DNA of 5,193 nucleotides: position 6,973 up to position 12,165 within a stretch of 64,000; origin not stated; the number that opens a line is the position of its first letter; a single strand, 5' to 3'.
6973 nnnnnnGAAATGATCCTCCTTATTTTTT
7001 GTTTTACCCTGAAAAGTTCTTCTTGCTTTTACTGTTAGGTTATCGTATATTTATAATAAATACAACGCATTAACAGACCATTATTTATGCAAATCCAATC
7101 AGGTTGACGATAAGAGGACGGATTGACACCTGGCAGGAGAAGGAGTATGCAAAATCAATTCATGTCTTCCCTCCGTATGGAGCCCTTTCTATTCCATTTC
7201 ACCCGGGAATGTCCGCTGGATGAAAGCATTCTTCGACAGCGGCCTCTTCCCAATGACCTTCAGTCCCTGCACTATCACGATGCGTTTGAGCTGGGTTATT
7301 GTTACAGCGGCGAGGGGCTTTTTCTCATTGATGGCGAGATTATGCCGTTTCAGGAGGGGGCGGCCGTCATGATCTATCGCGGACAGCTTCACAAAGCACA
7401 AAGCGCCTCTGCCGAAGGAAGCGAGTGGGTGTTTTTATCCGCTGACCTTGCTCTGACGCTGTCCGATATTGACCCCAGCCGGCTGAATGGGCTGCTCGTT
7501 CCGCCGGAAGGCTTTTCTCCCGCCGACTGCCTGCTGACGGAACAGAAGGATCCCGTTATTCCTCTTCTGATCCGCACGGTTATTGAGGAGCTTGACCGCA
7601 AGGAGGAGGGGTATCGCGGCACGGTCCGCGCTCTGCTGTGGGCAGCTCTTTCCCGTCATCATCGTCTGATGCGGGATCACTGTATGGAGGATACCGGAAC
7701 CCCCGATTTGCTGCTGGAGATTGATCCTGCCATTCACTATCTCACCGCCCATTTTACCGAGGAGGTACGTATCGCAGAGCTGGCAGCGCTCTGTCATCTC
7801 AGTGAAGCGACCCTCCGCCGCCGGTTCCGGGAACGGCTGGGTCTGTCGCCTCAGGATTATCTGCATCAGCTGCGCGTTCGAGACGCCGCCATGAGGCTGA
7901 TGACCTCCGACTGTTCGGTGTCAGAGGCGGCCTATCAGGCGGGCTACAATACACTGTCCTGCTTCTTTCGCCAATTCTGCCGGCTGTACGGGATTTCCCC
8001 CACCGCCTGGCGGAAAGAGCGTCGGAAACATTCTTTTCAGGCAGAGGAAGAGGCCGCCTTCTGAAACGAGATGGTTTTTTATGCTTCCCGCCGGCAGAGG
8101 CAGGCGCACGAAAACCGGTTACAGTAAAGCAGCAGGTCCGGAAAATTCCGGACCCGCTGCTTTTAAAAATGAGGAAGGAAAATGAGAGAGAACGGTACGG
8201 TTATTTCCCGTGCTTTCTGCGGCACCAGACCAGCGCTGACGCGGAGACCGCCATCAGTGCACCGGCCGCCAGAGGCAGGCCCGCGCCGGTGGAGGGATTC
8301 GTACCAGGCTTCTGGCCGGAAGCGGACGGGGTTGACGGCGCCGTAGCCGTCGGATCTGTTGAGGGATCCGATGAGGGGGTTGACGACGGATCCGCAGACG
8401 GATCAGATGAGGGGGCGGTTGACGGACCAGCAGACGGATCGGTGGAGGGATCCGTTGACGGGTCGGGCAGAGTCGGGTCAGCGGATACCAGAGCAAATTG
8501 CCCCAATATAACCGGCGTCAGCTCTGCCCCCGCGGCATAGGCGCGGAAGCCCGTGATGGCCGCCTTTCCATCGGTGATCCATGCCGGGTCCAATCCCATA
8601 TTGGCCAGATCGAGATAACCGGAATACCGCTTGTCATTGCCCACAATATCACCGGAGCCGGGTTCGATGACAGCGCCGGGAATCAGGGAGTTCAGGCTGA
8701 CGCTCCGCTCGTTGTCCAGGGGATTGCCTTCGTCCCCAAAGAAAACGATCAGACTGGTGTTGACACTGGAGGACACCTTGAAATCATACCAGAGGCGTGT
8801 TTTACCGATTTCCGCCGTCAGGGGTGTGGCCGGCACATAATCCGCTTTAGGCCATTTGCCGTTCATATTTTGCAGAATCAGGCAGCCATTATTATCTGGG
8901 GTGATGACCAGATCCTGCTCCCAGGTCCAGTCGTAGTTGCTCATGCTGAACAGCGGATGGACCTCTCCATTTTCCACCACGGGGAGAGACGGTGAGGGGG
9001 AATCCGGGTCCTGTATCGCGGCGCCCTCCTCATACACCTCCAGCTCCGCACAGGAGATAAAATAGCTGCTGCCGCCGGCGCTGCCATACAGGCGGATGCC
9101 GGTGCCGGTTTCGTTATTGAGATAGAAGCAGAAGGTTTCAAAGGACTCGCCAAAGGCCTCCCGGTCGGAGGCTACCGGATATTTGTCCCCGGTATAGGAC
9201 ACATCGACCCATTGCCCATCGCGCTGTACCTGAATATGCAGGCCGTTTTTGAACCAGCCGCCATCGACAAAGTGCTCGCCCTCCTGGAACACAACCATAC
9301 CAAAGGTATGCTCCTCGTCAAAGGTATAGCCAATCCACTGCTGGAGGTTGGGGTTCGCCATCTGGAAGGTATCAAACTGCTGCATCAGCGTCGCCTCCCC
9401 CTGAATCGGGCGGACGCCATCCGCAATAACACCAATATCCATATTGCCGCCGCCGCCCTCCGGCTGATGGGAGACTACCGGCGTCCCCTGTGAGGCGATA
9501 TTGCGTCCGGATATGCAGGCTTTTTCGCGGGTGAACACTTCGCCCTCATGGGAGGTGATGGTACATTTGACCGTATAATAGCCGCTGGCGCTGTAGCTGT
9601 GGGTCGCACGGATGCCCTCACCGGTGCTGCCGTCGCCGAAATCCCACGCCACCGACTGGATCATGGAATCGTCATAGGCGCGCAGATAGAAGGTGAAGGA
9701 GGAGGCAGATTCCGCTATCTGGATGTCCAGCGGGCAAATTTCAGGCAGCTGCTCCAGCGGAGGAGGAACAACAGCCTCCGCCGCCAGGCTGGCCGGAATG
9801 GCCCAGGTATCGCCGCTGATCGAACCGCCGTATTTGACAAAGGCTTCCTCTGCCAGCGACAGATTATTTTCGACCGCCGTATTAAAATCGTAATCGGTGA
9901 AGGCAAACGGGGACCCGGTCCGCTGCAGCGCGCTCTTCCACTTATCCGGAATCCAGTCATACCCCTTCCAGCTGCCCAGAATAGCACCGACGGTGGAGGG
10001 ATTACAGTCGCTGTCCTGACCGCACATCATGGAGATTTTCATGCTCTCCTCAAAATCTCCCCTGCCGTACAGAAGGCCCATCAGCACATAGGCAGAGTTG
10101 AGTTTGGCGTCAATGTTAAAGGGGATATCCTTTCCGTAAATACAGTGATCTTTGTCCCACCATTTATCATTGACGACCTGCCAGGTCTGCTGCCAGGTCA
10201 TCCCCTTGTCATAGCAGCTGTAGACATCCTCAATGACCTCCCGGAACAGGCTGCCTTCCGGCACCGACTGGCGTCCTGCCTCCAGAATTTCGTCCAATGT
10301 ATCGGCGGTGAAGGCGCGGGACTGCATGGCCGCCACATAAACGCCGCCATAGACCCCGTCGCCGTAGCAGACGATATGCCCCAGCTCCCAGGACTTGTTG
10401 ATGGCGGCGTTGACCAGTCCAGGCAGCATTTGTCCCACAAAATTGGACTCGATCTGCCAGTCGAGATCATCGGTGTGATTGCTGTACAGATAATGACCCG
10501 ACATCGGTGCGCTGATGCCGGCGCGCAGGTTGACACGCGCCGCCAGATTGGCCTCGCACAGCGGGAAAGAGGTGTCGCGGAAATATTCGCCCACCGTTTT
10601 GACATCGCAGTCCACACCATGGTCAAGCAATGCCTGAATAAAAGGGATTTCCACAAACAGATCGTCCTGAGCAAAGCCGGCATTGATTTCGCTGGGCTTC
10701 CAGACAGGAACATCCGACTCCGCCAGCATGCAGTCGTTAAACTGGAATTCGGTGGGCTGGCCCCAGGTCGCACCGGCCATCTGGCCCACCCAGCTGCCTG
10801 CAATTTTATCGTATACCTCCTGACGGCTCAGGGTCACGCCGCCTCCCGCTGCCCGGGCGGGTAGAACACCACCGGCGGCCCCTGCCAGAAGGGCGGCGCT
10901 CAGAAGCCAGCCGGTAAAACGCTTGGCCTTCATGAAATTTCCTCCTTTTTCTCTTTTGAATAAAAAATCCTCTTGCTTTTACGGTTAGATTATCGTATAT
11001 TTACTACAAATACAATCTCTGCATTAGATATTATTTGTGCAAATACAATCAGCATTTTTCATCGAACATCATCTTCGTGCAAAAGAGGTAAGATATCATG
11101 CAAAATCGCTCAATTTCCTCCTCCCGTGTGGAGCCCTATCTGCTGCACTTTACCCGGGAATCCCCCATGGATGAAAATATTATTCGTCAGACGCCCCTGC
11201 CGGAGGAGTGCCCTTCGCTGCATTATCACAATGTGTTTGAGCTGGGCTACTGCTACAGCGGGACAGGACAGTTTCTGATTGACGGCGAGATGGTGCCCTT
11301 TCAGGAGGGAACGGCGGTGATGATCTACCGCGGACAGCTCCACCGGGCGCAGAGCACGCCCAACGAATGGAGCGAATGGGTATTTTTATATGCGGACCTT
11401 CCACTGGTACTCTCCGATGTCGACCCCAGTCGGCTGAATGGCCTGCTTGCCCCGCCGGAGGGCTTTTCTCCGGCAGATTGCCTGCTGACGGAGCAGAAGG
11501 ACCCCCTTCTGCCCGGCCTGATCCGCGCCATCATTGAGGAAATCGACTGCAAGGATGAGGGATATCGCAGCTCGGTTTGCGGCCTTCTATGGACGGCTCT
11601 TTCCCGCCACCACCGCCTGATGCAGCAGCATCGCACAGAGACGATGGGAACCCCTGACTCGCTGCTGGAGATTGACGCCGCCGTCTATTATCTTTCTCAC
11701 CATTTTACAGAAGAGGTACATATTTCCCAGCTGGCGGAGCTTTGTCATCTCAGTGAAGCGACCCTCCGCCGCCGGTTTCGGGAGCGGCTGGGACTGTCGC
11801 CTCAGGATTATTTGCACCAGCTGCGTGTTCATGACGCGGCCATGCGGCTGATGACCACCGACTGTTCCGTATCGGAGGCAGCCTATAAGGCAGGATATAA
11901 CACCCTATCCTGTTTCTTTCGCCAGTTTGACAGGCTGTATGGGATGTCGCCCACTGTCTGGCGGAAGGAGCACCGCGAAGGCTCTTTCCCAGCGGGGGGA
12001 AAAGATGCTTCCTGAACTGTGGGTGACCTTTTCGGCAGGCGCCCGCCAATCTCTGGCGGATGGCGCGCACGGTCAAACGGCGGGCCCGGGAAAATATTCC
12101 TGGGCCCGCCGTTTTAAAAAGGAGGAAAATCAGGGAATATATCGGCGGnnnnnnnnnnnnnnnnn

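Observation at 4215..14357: Tandem array of three 'wall-anchored exo-enzyme + AraC sensor' cassettes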

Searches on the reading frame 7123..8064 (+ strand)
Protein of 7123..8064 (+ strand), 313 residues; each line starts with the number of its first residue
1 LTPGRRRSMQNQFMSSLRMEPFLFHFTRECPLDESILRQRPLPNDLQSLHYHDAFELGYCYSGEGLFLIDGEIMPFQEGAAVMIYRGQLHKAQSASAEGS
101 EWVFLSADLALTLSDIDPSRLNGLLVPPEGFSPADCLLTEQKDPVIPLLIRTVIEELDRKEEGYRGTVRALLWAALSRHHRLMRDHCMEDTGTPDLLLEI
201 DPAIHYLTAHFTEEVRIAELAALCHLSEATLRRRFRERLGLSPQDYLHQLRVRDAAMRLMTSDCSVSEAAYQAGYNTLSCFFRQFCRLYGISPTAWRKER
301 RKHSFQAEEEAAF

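Call 3: search_protein_families(library=pfam, proteins=[window:7123-8064:+], max_evalue=0.01)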
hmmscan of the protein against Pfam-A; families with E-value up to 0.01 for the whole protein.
window:7123-8064:+ (313 aa): 6 families
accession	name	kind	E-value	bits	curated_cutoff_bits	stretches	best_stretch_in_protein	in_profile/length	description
PF12833.13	HTH_18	-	6.1e-22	78.2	33.6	1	220-298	1-79/80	Helix-turn-helix domain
PF00165.29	HTH_AraC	-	2.2e-14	53.6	26.6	2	209-248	3-42/42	Bacterial regulatory helix-turn-helix proteins, AraC family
PF02311.25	AraC_binding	-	6.2e-09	36.1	21.1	1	44-175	13-134/135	AraC-like ligand binding domain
PF07883.17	Cupin_2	-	2.4e-06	27.6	27.2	1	48-104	12-68/70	Cupin domain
PF20432.4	Xre-like-HTH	-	0.0067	17.1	25.8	0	218-243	27-52/63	Antitoxin Xre-like helix-turn-helix domain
PF13542.12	HTH_Tnp_ISL3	-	0.0084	16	27.4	0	217-238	29-50/51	Helix-turn-helix domain of transposase family ISL3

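Call 42: search_protein_families(library=ncbifam, proteins=[window:7123-8064:+], max_evalue=0.001)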
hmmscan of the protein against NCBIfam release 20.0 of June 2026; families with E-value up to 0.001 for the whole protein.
window:7123-8064:+ (313 aa): 28 families (the best 25 are shown)
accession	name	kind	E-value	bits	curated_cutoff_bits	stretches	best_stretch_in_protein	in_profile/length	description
NF010028.0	PRK13503.1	equivalog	4.2e-20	72.3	288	1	42-301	23-274/278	HTH-type transcriptional activator RhaS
NF047455.1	TF_Staph_AryK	equivalog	9.1e-16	57.2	850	1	201-308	160-267/759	transcriptional regulator AryK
TIGR04094.1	adjacent_YSIRK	equivalog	1.6e-15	56.9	200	1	200-297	287-383/383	YSIRK-targeted surface antigen transcriptional regulator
NF006902.0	PRK09393.1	equivalog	7.9e-15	54.9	425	1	201-302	223-324/327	transcriptional regulator FtrA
NF007860.0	PRK10572.1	equivalog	4.2e-13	48.8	208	1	200-302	185-287/292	arabinose operon transcriptional regulator AraC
NF047788.1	TransRegPocR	equivalog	6e-13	48.7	500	1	200-302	191-293/296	transcriptional regulator PocR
NF010025.2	PRK13500.1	equivalog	7.9e-13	48.6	525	1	159-302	138-280/282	HTH-type transcriptional activator RhaR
NF049968.1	QhpR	equivalog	2.6e-12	46.5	250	1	192-297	182-284/284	AraC-like transcriptional regulator QhpR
NF010026.0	PRK13501.1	equivalog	1e-11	44.5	363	1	203-302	181-280/290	HTH-type transcriptional activator RhaR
NF010027.0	PRK13502.1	equivalog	7.2e-10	38.8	384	1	216-298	194-276/282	HTH-type transcriptional activator RhaR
NF007693.0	PRK10371.1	equivalog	1.5e-09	37.5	253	1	203-302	203-302/309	transcriptional regulator MelR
NF007633.0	PRK10296.1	equivalog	2.1e-09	37.3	264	1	150-299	129-274/280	transcriptional regulator ChbR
NF049932.1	TranspRegBtr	equivalog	3.3e-09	35.8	900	1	200-303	166-269/531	bacillibactin transport transcriptional regulator Btr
NF033869.1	viru_reg_Rsp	equivalog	4.3e-09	35.4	400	1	203-299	152-248/701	AraC family transcriptional regulator Rsp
NF040475.1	chlor_reg_RclR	equivalog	4.7e-09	36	400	1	214-299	193-278/284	reactive chlorine-specific transcriptional regulator RclR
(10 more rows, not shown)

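Call 96: search_protein_families(library=padloc, proteins=[window:7123-8064:+], max_evalue=0.001)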
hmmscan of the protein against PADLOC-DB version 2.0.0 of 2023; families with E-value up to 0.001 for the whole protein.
window:7123-8064:+ (313 aa): 0 families

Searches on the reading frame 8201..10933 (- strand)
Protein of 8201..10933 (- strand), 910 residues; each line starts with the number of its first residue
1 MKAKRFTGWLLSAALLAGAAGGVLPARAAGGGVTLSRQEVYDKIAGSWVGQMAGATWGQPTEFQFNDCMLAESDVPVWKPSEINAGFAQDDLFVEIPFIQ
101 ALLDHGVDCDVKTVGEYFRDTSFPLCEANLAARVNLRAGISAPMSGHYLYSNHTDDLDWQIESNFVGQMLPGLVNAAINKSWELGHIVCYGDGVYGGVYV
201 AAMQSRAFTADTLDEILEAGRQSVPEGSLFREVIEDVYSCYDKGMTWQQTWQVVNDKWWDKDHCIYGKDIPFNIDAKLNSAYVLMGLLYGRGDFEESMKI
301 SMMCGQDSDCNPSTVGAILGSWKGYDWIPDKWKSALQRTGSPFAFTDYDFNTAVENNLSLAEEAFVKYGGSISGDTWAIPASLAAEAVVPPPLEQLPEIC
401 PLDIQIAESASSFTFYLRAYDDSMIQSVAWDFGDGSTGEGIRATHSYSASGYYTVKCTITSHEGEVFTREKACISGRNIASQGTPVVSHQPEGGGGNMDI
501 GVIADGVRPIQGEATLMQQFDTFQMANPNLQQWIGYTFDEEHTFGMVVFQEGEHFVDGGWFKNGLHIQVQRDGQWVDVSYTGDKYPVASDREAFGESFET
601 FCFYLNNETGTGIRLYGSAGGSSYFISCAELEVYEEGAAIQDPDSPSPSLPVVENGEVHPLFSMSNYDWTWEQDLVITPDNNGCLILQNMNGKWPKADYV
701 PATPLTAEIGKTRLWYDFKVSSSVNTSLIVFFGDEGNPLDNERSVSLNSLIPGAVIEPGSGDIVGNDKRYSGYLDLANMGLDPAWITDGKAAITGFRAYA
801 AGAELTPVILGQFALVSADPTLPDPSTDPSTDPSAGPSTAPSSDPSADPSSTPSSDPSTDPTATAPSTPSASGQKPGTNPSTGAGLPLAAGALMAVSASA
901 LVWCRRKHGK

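Call 3: search_protein_families(library=pfam, proteins=[window:8201-10933:-], max_evalue=0.01)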
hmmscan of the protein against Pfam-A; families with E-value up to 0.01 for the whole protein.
window:8201-10933:- (910 aa): 3 families
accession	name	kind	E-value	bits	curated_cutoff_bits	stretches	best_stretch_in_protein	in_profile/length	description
PF03747.19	ADP_ribosyl_GH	-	3.5e-31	109.4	26.2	1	46-330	1-286/287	ADP-ribosylglycohydrolase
PF18911.6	PKD_4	-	1.8e-11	44.3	27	1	409-465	16-74/85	PKD domain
PF00801.26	PKD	-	2.5e-08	34.3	23.5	1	412-466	16-72/80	PKD domain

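Call 42: search_protein_families(library=ncbifam, proteins=[window:8201-10933:-], max_evalue=0.001)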
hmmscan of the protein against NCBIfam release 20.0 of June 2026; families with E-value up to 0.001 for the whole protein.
window:8201-10933:- (910 aa): 0 families

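Call 96: search_protein_families(library=padloc, proteins=[window:8201-10933:-], max_evalue=0.001)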
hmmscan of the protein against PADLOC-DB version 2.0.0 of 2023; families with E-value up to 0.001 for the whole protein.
window:8201-10933:- (910 aa): 0 families

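Call 101: find_related_loci(query=window:8201-10933:-, collection=metagenome_contigs, flank=10000)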
Query window:8201-10933:- (910 aa) in metagenome_contigs; peptide patterns used: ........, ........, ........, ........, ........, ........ (x = any residue, [..] = any of these).
16 stretches matched a pattern, but none encodes a relative of the query by tblastn (E <= 1e-3).

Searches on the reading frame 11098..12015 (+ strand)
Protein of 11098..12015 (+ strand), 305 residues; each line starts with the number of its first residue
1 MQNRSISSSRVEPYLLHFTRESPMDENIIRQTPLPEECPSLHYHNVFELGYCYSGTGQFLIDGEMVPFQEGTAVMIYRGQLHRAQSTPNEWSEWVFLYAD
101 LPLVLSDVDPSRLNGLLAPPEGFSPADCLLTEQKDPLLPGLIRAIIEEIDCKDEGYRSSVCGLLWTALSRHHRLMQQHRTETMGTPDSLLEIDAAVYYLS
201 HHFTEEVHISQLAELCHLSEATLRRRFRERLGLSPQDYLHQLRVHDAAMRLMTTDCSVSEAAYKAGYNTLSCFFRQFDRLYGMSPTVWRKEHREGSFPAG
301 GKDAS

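Call 3: search_protein_families(library=pfam, proteins=[window:11098-12015:+], max_evalue=0.01)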
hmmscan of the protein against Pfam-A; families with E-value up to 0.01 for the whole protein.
window:11098-12015:+ (305 aa): 4 families
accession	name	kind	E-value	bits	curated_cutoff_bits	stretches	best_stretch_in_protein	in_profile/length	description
PF12833.13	HTH_18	-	2.5e-23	82.6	33.6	1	212-290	1-79/80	Helix-turn-helix domain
PF00165.29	HTH_AraC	-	2.2e-14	53.6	26.6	1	199-240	1-42/42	Bacterial regulatory helix-turn-helix proteins, AraC family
PF02311.25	AraC_binding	-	2e-08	34.5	21.1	1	42-107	19-84/135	AraC-like ligand binding domain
PF07883.17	Cupin_2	-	9.6e-07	28.9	27.2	1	39-95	11-67/70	Cupin domain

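Call 42: search_protein_families(library=ncbifam, proteins=[window:11098-12015:+], max_evalue=0.001)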
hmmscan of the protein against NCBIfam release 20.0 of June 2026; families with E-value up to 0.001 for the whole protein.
window:11098-12015:+ (305 aa): 28 families (the best 25 are shown)
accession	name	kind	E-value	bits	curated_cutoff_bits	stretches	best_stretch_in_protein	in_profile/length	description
NF010028.0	PRK13503.1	equivalog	5.9e-20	71.8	288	1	34-292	23-273/278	HTH-type transcriptional activator RhaS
NF047455.1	TF_Staph_AryK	equivalog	1.2e-17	63.5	850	1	190-294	157-261/759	transcriptional regulator AryK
TIGR04094.1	adjacent_YSIRK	equivalog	9.9e-15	54.4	200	1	192-288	287-382/383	YSIRK-targeted surface antigen transcriptional regulator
NF006902.0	PRK09393.1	equivalog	3.1e-14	52.9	425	1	188-293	218-323/327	transcriptional regulator FtrA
NF007860.0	PRK10572.1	equivalog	4.4e-13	48.7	208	1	191-294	184-287/292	arabinose operon transcriptional regulator AraC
NF010025.2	PRK13500.1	equivalog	1e-12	48.2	525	1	152-294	139-280/282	HTH-type transcriptional activator RhaR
NF007693.0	PRK10371.1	equivalog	1.1e-12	47.8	253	1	190-293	198-301/309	transcriptional regulator MelR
NF047788.1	TransRegPocR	equivalog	3.6e-12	46.2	500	1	191-294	190-293/296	transcriptional regulator PocR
NF049968.1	QhpR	equivalog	4.8e-12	45.6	250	1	204-289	200-284/284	AraC-like transcriptional regulator QhpR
NF010026.0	PRK13501.1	equivalog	4.4e-11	42.5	363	1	191-292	177-278/290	HTH-type transcriptional activator RhaR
NF033869.1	viru_reg_Rsp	equivalog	1.7e-09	36.7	400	1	194-290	151-247/701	AraC family transcriptional regulator Rsp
NF012144.2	ramA_TF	equivalog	1.8e-09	38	180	1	192-292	7-107/108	RamA family antibiotic efflux transcriptional regulator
NF007633.0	PRK10296.1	equivalog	6.8e-09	35.6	264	1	202-292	186-275/280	transcriptional regulator ChbR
NF010027.0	PRK13502.1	equivalog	1.9e-08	34.1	384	1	193-290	179-276/282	HTH-type transcriptional activator RhaR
NF040475.1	chlor_reg_RclR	equivalog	2.5e-08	33.6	400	1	208-291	195-278/284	reactive chlorine-specific transcriptional regulator RclR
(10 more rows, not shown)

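Call 96: search_protein_families(library=padloc, proteins=[window:11098-12015:+], max_evalue=0.001)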
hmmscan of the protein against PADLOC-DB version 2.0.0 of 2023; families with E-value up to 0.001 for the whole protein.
window:11098-12015:+ (305 aa): 0 families
